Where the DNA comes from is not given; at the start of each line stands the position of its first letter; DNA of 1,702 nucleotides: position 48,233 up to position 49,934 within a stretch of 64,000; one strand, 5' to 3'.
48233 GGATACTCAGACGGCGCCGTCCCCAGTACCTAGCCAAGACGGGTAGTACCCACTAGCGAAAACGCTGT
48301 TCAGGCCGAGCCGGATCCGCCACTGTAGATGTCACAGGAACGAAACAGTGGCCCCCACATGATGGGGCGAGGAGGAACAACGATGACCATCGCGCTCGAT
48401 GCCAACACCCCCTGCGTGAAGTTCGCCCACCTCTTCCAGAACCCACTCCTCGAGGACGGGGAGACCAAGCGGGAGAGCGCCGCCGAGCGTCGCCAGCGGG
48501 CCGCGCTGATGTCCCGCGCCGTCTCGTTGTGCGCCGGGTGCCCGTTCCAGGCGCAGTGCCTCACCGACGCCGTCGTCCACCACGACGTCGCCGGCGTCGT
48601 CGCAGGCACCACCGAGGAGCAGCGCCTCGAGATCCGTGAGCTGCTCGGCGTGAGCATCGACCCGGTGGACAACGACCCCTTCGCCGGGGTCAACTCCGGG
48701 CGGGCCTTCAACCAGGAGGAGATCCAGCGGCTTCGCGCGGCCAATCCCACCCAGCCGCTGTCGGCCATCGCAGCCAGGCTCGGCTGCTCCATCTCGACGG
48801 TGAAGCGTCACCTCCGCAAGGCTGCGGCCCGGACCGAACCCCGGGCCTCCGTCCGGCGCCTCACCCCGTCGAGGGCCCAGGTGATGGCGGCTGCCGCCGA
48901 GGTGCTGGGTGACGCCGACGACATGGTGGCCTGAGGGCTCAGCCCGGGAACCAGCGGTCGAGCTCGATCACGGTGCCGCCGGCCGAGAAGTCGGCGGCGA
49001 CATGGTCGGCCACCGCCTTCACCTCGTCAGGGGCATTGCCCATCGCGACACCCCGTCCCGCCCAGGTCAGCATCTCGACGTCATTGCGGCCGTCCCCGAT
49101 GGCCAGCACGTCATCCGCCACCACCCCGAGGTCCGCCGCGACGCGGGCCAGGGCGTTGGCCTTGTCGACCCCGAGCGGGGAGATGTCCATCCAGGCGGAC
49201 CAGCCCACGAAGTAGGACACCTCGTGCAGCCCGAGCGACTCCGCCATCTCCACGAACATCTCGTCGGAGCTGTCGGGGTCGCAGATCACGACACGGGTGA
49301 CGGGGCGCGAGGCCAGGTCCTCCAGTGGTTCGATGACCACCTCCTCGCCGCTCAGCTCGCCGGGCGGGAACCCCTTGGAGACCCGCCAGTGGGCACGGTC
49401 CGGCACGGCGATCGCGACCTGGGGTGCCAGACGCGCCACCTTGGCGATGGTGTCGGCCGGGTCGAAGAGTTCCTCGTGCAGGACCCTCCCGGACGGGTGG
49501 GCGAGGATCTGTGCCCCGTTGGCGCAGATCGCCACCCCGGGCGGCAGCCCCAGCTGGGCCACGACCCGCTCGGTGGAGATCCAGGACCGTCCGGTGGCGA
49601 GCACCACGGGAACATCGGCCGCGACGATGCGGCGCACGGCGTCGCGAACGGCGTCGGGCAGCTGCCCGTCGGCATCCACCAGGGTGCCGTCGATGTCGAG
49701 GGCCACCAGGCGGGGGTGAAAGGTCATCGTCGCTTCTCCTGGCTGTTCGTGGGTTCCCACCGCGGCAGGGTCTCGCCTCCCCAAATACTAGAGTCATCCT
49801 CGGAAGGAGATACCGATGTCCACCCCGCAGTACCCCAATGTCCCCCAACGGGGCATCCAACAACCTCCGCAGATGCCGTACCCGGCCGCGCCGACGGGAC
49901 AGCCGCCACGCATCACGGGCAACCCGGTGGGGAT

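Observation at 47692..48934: Divergent pair of WhiB-like regulators with an AT-rich, palindrome-bearing control region; one is a Wbl-HTH fusion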

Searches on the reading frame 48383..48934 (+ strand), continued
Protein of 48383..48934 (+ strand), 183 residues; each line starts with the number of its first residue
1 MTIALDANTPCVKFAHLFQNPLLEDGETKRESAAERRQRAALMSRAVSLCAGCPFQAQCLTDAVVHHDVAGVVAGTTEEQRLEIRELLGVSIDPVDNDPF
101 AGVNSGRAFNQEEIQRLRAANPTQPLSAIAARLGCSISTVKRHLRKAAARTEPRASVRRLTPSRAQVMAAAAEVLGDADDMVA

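Call 29: search_solved_structures(query=A1, max_evalue=1, show_alignments=3)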
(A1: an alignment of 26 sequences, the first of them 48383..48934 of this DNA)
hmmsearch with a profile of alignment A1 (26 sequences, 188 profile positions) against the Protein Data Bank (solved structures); distinct sequences matched with E-value up to 1: 25.
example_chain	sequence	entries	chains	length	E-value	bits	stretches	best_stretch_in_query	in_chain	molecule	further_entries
7f7n_A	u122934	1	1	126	6.4e-05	25.9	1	44-87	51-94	Transcriptional regulator WhiB4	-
8dy7_H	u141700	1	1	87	0.0012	21.8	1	19-89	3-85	Transcriptional regulator WhiB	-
6ono_A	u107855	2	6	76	0.0018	21.2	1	46-89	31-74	Transcription regulator WhiB1 | Transcriptional regulator WhiB1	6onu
8dy9_H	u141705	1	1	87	0.0019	21.1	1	19-87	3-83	Transcriptional regulator WhiB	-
5oay_A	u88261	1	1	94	0.0025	20.7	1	47-89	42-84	Transcriptional regulator WhiB1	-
7kug_A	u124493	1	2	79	0.0038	20.1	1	47-76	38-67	Probable transcriptional regulator WhiB7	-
7kif_Z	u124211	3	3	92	0.0059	19.5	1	47-77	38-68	Probable transcriptional regulator WhiB7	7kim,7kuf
8cwr_A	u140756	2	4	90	0.012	18.5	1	38-83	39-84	Redox- and pH-responsive transcriptional regulator WhiB3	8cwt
8cyf_A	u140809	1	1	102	0.015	18.2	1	38-83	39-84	Redox- and pH-responsive transcriptional regulator WhiB3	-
2w29_A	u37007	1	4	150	0.033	17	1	117-166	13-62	PROBABLE TRANSCRIPTIONAL REGULATORY PROTEIN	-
2vbw_A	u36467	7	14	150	0.035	17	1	117-166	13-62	TRANSCRIPTIONAL REGULATORY PROTEIN | PROBABLE TRANSCRIPTIONAL REGULATORY PROTEIN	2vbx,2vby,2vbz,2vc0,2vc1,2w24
2w25_A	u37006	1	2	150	0.035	16.9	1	117-166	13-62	PROBABLE TRANSCRIPTIONAL REGULATORY PROTEIN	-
2ivm_A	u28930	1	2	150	0.046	16.6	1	118-166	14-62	TRANSCRIPTIONAL REGULATORY PROTEIN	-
2qz8_A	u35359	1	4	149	0.069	16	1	118-166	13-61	Probable transcriptional regulatory protein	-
2rvc_A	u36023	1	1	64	0.1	15.4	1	109-160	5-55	Interferon-inducible and double-stranded-dependent eIF-2kinase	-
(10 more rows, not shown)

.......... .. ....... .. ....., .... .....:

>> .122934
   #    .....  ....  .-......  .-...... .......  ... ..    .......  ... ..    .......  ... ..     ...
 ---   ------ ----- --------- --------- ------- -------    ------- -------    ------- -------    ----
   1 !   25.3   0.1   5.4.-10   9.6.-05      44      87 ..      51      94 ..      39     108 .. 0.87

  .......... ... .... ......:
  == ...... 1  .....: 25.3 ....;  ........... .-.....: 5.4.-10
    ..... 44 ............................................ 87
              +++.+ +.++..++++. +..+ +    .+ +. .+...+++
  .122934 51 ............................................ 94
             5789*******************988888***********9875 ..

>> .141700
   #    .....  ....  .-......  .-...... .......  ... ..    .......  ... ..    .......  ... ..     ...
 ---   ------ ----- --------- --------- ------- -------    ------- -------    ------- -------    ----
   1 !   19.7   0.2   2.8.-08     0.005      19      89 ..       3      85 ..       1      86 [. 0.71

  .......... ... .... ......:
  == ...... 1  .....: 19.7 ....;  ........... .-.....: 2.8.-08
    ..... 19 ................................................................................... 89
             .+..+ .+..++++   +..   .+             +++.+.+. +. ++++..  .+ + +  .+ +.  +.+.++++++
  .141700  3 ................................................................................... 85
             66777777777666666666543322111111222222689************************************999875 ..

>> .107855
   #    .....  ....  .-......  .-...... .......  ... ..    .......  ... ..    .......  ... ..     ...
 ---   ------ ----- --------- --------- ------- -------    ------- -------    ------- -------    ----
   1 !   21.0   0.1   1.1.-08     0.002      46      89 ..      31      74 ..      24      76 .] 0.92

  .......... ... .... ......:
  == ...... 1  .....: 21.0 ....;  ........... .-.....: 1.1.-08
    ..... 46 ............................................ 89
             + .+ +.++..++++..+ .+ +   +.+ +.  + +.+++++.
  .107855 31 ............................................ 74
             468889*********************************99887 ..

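Call 30: fold_search(model_id=the predicted structure, library=pdb)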
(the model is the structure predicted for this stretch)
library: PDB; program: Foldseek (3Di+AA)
matches with E <= 10: 218; with E <= 0.001: 0
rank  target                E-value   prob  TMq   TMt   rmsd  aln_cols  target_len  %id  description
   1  8cwr_A                5.2e-02  1.00  0.28  0.54   3.5        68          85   25  Complex structure of WhiB3 and the SigmaAr4-RNAP Beta flap tip chimera in space group R3 (released 2023-05-17)
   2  6ono_A                1.1e-01  0.99  0.30  0.67   3.5        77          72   22  Complex structure of WhiB1 and region 4 of SigA in C2221 space group (released 2019-11-27)
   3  6onu_G                1.8e-01  0.99  0.30  0.68   3.5        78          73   20  Complex structure of WhiB1 and region 4 of SigA in P21 space group. (released 2019-11-27)
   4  8cyf_A                3.1e-01  0.85  0.25  0.53   4.0        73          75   23  WhiB3 bound to SigmaAr4-RNAP Beta flap tip chimera and DNA (released 2023-05-17)
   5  8cwt_E                4.8e-01  0.89  0.25  0.54   3.3        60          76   28  Complex structure of WhiB3 and the SigmaAr4-RNAP Beta flap tip chimera in space group P43212 (released 2023-05-17)
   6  7s03_A                5.1e-01  0.80  0.21  0.34   9.1        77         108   19  DNA-binding domain of human SETMAR in complex with Hsmar1 terminal inverted repeat (TIR) DNA (released 2022-08-03)
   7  8cwt_A                5.7e-01  0.87  0.25  0.55   3.3        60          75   28  Complex structure of WhiB3 and the SigmaAr4-RNAP Beta flap tip chimera in space group P43212 (released 2023-05-17)
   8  6ono_C                6.4e-01  0.90  0.28  0.62   3.9        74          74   23  Complex structure of WhiB1 and region 4 of SigA in C2221 space group (released 2019-11-27)
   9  7r3h_C                7.5e-01  0.16  0.17  0.13  17.3       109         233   28  PROSS optimitzed variant of RhlR (75 mutations) in complex with native autoinducer C4-HSL (released 2022-12-14)
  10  7r3g_A                7.9e-01  0.09  0.19  0.15  18.5       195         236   17  PROSS optimitzed variant of RhlR (75 mutations) in complex with the synthetic antagonist mBTL (released 2022-12-14)
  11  8dy7_H                1.2e+00  0.90  0.23  0.49   1.1        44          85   23  Streptomyces venezuelae RNAP transcription open promoter complex with WhiA and WhiB transcription factors (released 2023-03-01)
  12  8dy9_H                1.3e+00  0.75  0.29  0.64   4.4        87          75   16  Streptomyces venezuelae RNAP unconstrained open promoter complex with WhiA and WhiB transcription factors (released 2023-03-01)
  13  2nyx_A                1.6e+00  0.16  0.22  0.26  16.1       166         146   12  Crystal structure of RV1404 from Mycobacterium tuberculosis (released 2006-12-05)
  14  2vbw_A                1.7e+00  0.92  0.21  0.26   1.6        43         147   32  Feast or famine regulatory protein (Rv3291c)from M. tuberculosis complexed with L-Phenylalanine (released 2007-11-06)
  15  7w59_L                1.7e+00  0.08  0.20  0.09  14.3       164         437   15  The cryo-EM structure of human pre-C*-I complex (released 2022-06-22)
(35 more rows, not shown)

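Call 31: search_protein_representatives(alignment_id=A1)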
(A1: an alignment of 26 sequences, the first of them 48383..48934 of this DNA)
Query: 26 sequences, 188 profile positions. Proteins with E-value up to 0.001 (for the whole library): 2527; up to 1e-10: 177; up to 1e-30: 54. The best 150 are listed.
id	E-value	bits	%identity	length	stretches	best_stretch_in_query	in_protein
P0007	5.0e-72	257.8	-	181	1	8-179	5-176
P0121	3.3e-67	242.1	-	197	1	10-184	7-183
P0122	6.9e-67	241.0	-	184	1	6-181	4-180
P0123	1.1e-64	233.9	-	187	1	9-185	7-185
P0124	3.6e-63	228.9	-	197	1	6-180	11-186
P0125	5.7e-62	225.0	-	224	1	7-184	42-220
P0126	1.3e-61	223.9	-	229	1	8-185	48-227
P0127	1.5e-61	223.7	-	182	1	6-185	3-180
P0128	9.7e-61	221.0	-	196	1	7-180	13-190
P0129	5.5e-60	218.5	-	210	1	6-185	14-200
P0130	1.7e-59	216.9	-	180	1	10-180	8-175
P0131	1.2e-58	214.2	-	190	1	9-183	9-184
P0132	3.1e-58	212.8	-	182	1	8-183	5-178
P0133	1.8e-56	207.1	-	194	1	9-186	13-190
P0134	2.7e-56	206.5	-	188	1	7-182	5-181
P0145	8.0e-48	178.9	-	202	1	8-185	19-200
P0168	3.0e-31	124.8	-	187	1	8-176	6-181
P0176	1.6e-27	112.6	-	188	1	6-173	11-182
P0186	7.5e-25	104.0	-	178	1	9-177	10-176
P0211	8.1e-21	90.8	-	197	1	10-179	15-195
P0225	7.1e-19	84.5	-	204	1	4-181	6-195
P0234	2.5e-17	79.4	-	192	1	9-177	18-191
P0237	3.2e-17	79.1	-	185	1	24-176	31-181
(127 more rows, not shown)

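Call 32: list_cluster_members(proteins=[P0121, P0129, P0145, P0168, P0176, P0186, P0211, P0225, P0234, P0237])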
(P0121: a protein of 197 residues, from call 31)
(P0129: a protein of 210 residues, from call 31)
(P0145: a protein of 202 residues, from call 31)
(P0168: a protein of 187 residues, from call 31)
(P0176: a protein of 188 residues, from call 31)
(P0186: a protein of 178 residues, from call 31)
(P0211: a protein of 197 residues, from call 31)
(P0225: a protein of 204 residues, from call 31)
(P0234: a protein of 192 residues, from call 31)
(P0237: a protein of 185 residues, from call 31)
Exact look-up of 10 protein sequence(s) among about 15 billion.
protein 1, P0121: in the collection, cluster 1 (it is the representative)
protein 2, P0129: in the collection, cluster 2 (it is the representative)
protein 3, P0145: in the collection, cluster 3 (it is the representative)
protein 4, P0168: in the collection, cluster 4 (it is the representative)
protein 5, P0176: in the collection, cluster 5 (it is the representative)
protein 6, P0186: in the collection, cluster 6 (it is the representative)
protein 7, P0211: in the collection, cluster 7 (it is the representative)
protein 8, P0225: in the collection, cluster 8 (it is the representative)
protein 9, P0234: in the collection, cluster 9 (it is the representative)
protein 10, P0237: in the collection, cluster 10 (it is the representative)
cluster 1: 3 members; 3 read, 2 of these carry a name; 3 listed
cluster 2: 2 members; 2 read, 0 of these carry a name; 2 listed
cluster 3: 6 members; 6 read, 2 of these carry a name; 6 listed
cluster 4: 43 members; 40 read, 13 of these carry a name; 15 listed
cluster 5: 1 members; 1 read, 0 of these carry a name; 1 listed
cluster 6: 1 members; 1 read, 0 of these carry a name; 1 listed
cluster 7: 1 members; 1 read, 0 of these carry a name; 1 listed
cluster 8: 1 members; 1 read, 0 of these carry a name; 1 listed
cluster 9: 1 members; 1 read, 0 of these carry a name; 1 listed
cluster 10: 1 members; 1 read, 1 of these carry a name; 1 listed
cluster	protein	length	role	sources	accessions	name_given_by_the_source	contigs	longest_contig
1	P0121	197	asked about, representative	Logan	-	-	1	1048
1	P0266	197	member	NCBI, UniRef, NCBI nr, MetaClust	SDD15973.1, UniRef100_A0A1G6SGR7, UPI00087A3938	Sigma-70, region 4 [Auraticoccus monumenti] | Sigma-70, region 4 n=1 Tax=Auraticoccus monumenti TaxID=675864 RepID=A0A1G6SGR7_9ACTN | status=active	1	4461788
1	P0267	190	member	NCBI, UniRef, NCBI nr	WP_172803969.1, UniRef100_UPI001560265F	WhiB family transcriptional regulator [Auraticoccus monumenti] | WhiB family transcriptional regulator n=1 Tax=Auraticoccus monumenti TaxID=675864 ...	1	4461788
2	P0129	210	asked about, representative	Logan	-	-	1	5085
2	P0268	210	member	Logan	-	-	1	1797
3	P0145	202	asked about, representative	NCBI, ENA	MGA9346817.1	MAG: WhiB family transcriptional regulator [Nocardioidaceae bacterium]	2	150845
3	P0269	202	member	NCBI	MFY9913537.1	MAG: WhiB family transcriptional regulator [Nocardioidaceae bacterium]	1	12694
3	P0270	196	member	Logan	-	-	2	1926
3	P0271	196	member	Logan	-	-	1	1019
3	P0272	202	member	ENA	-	-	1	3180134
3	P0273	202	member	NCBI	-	-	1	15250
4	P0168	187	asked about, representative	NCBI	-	-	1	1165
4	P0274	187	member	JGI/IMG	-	hypothetical protein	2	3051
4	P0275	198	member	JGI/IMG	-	hypothetical protein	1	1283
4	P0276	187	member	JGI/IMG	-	hypothetical protein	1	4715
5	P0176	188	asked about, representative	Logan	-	-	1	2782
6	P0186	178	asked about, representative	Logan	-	-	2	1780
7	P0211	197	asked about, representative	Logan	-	-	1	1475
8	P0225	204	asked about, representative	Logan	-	-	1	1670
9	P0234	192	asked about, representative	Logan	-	-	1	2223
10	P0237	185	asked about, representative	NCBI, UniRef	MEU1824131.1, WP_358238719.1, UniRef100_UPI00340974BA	WhiB family transcriptional regulator [Streptomyces abikoensis] | WhiB family transcriptional regulator n=1 Tax=Streptomyces abikoensis TaxID=97398 ...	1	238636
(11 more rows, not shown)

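Call 34: find_related_loci(query=A1, collection=metagenome_contigs, flank=2500)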
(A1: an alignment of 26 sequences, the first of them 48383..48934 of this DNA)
Query A1 (183 aa) in metagenome_contigs; peptide patterns used: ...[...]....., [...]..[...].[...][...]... (x = any residue, [..] = any of these).
531 stretches matched a pattern; 319 encode a relative of the query (tblastn E <= 1e-3); the best 80 are kept; 80 distinct loci.
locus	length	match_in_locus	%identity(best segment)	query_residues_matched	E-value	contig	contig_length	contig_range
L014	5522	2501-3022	63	1-175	3e-72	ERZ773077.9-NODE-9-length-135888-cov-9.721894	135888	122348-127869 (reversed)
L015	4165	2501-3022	63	1-175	3e-72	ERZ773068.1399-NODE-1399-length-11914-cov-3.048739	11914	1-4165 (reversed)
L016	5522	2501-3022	63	1-175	2e-71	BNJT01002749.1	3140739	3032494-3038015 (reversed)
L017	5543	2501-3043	63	1-181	3e-66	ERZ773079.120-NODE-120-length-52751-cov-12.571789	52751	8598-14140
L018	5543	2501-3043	63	1-181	3e-66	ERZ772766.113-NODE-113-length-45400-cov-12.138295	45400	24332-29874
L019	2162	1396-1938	63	1-181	1e-67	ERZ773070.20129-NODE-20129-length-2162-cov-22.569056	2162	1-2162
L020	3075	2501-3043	63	1-181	2e-66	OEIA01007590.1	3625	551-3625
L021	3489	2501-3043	62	1-181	1e-65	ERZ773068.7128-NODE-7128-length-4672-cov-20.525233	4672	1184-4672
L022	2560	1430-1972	64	1-181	2e-66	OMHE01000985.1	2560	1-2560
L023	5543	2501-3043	62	1-181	1e-65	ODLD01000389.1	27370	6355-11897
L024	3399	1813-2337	66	1-175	2e-65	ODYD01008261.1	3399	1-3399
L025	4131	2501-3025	66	1-175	1e-65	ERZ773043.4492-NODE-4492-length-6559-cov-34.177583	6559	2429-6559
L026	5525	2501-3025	66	1-175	1e-65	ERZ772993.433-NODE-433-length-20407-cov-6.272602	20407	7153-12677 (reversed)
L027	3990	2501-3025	66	1-175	1e-65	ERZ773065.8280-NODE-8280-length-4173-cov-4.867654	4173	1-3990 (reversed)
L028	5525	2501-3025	66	1-175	1e-65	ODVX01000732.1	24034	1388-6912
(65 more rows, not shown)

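Call 64: search_protein_families(library=pfam, alignment_id=A3, max_evalue=0.01)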
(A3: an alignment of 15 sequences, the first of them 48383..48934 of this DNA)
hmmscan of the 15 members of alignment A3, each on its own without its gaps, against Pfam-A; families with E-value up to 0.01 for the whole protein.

A. member 1, window:48383-48934:+ (183 aa): 10 families
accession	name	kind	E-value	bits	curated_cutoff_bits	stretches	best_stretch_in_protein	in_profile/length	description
PF02467.21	Whib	-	1.9e-08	35.2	23.6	1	41-83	22-64/65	Transcription factor WhiB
PF13936.12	HTH_38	-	5.8e-06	26.4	27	1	111-146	10-43/44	Helix-turn-helix domain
PF12840.13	HTH_20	-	0.00034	20.9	27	1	115-146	11-41/51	Helix-turn-helix domain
PF08281.18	Sigma70_r4_2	-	0.00069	19.6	25.7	1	128-148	31-51/54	Sigma-70, region 4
PF04545.22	Sigma70_r4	-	0.00096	19.1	24.1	1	123-148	20-45/50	Sigma-70, region 4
PF13412.12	HTH_24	-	0.0018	18.2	21.9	1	120-146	14-40/48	Winged helix-turn-helix DNA-binding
PF08279.18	HTH_11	-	0.0045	17.3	25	1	114-145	6-37/55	HTH domain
PF13384.12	HTH_23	-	0.0054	17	24.6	1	124-146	18-40/50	Homeodomain-like domain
PF13730.12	HTH_36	-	0.006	16.8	25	1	125-147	27-49/55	Helix-turn-helix domain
PF09339.16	HTH_IclR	-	0.0098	16.1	22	0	117-145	12-40/52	IclR helix-turn-helix domain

B. families by the number of members that match (of 15 scanned): 21 families
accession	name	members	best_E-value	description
PF02467.21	Whib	14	8.3e-22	Transcription factor WhiB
PF08281.18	Sigma70_r4_2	10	2.4e-05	Sigma-70, region 4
PF13936.12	HTH_38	9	1.5e-06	Helix-turn-helix domain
PF13384.12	HTH_23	9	6.8e-06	Homeodomain-like domain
PF04545.22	Sigma70_r4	8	4.7e-07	Sigma-70, region 4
PF08279.18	HTH_11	8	0.00031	HTH domain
PF13730.12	HTH_36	7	3.8e-05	Helix-turn-helix domain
PF13412.12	HTH_24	6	0.00014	Winged helix-turn-helix DNA-binding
PF12840.13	HTH_20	6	0.00034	Helix-turn-helix domain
PF13551.12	HTH_29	5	5.2e-05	Winged helix-turn helix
PF13404.12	HTH_AsnC-type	5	0.00091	AsnC-type helix-turn-helix domain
PF13518.12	HTH_28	4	4.2e-05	Helix-turn-helix domain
PF02796.21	HTH_7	3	0.0034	Helix-turn-helix domain of resolvase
PF01498.24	HTH_Tnp_Tc3_2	2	0.004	Transposase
PF04967.18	HTH_10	2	0.0043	HTH DNA binding domain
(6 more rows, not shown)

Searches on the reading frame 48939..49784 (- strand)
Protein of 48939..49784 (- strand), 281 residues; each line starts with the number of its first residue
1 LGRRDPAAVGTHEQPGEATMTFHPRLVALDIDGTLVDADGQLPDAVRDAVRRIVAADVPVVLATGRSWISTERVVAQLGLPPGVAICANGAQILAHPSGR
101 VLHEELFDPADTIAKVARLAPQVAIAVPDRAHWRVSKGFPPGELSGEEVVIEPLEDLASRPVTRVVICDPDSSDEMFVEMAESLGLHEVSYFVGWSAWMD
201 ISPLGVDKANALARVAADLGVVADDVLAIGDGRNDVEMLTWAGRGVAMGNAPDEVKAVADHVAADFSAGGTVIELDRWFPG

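Call 3: search_protein_families(library=pfam, proteins=[window:48939-49784:-], max_evalue=0.01)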
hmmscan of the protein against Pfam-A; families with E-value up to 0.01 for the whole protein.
window:48939-49784:- (281 aa): 5 families
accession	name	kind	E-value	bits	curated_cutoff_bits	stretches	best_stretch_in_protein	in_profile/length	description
PF08282.18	Hydrolase_3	-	9e-47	160.4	20.9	1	27-267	1-247/255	haloacid dehalogenase-like hydrolase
PF05116.19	S6PP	-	6.9e-16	59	20.3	2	187-258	143-217/247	Sucrose-6F-phosphate phosphohydrolase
PF00702.32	Hydrolase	-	1.1e-09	39.4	26.4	1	179-243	126-191/191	haloacid dehalogenase-like hydrolase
PF12710.13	HAD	-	5.1e-05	24.2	27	1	205-239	152-188/189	haloacid dehalogenase-like hydrolase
PF13344.12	Hydrolase_6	-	0.0012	19.3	27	1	27-78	1-51/101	Haloacid dehalogenase-like hydrolase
